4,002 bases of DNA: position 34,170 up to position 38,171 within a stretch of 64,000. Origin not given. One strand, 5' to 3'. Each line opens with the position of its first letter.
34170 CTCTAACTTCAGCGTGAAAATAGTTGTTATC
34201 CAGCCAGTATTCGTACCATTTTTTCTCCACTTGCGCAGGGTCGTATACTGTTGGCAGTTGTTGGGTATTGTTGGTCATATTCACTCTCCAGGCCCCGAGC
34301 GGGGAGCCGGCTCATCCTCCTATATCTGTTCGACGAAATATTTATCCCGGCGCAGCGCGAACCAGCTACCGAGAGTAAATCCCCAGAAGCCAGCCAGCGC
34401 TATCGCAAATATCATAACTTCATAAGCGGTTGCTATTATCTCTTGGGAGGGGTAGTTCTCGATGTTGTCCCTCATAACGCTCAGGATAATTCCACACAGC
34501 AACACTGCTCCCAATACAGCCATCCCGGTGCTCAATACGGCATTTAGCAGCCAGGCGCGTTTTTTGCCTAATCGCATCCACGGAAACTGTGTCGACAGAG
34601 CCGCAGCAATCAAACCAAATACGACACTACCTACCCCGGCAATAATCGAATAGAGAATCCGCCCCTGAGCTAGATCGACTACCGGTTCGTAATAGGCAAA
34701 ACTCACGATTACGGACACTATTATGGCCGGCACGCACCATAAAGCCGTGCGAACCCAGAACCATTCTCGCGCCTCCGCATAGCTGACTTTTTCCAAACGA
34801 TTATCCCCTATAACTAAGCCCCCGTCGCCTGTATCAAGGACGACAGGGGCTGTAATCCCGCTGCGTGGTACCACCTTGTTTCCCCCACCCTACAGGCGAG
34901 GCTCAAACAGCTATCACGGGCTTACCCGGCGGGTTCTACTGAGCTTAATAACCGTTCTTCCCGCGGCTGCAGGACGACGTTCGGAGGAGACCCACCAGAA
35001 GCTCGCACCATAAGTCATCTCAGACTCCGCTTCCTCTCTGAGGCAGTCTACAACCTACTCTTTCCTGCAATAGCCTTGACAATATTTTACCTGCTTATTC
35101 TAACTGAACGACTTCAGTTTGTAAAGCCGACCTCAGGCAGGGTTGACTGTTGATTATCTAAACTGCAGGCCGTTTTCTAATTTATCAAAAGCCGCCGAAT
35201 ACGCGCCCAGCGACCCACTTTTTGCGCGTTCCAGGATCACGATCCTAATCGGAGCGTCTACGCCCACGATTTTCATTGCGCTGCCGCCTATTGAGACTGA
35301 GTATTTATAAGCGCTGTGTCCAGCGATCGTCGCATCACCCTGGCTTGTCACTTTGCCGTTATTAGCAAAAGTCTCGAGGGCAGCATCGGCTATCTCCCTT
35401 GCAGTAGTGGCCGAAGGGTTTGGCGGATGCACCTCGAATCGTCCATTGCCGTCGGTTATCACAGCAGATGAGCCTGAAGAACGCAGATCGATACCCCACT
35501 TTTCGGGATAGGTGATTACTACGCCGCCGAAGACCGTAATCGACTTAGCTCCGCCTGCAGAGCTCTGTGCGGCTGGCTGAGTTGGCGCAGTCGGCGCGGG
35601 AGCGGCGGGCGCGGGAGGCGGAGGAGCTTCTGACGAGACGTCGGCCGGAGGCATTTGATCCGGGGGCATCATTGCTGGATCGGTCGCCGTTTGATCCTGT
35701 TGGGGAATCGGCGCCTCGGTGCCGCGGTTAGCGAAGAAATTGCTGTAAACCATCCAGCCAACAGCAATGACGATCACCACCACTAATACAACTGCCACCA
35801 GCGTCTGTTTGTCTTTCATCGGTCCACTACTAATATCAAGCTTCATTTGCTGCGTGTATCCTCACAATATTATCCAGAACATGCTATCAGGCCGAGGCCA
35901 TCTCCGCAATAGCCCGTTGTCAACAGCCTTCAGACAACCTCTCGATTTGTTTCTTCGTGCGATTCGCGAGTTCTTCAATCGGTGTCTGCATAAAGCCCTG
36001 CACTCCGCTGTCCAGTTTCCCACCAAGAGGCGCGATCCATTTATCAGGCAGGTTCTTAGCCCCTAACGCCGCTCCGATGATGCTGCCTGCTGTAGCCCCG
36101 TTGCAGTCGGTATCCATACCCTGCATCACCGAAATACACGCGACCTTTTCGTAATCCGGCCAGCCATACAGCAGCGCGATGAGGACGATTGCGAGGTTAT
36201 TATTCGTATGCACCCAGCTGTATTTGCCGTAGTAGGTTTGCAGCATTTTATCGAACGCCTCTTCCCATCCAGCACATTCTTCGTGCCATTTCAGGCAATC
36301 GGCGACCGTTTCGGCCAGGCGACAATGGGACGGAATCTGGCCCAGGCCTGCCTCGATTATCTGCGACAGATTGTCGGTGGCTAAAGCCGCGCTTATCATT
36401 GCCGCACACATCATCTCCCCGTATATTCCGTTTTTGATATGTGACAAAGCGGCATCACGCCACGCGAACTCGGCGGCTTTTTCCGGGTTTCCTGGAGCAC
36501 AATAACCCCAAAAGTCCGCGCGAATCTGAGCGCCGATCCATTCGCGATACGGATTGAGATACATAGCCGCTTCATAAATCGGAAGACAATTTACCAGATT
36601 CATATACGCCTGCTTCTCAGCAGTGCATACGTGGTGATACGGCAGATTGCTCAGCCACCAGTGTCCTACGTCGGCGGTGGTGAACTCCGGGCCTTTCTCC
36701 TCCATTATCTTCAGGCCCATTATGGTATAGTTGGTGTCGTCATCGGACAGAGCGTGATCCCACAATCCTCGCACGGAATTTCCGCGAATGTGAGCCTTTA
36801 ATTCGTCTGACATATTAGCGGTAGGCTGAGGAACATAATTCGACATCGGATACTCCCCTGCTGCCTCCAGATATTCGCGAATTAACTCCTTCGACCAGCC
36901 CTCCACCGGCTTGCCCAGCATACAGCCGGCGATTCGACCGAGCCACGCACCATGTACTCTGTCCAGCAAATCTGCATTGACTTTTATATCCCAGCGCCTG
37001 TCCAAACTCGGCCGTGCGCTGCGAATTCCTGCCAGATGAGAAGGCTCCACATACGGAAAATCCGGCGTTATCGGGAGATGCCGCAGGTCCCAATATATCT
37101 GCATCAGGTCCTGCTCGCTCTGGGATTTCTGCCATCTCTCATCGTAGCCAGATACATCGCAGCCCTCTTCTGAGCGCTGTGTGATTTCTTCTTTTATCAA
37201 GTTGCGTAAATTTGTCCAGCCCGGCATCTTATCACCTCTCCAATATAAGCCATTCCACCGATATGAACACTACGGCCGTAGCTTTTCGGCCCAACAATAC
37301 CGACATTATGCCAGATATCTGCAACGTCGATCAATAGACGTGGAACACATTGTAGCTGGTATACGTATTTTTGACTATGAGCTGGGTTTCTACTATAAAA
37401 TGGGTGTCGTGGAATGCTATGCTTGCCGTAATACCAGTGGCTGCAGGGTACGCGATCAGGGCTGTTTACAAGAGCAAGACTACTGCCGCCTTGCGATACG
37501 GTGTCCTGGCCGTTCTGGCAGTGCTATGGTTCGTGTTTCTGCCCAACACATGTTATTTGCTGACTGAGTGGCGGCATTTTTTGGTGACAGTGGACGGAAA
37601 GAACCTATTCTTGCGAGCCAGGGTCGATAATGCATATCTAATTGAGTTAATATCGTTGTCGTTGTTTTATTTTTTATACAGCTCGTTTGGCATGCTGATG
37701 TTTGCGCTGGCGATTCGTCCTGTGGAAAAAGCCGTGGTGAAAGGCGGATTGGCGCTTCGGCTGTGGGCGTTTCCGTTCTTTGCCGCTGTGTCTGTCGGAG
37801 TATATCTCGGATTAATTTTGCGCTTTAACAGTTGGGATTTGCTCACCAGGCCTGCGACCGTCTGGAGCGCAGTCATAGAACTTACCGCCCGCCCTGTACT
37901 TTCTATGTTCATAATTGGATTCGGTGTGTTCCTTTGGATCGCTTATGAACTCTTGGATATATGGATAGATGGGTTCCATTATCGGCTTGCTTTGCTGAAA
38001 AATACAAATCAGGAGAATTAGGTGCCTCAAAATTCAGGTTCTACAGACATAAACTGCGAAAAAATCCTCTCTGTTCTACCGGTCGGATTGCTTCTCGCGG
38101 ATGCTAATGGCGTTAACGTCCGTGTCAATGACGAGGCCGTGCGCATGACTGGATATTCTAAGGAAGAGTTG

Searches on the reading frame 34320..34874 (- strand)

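Call 87: search_protein_families(library=pfam, proteins=[window:34320-34874:-], max_evalue=0.01)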
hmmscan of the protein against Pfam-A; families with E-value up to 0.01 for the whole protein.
window:34320-34874:- (184 aa): 1 family
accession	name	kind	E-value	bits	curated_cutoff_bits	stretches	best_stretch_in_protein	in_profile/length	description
PF11188.13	DUF2975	-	0.008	16.5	27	1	40-94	58-113/130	Protein of unknown function (DUF2975)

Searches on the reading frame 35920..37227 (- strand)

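Call 48: search_protein_families(library=pfam, proteins=[window:35920-37227:-], max_evalue=0.0001)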
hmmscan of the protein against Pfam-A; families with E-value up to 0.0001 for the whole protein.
window:35920-37227:- (435 aa): 1 family
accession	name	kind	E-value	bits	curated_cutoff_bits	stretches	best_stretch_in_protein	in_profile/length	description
PF03747.19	ADP_ribosyl_GH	-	3.4e-52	178.3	26.2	1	93-395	1-286/287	ADP-ribosylglycohydrolase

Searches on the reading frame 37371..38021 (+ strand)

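Call 87: search_protein_families(library=pfam, proteins=[window:37371-38021:+], max_evalue=0.01)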
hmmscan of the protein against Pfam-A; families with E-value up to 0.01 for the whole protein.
window:37371-38021:+ (216 aa): 1 family
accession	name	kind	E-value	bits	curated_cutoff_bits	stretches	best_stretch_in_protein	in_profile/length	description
PF07099.16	DUF1361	-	8.3e-28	97.8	25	1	14-190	1-168/169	Protein of unknown function (DUF1361)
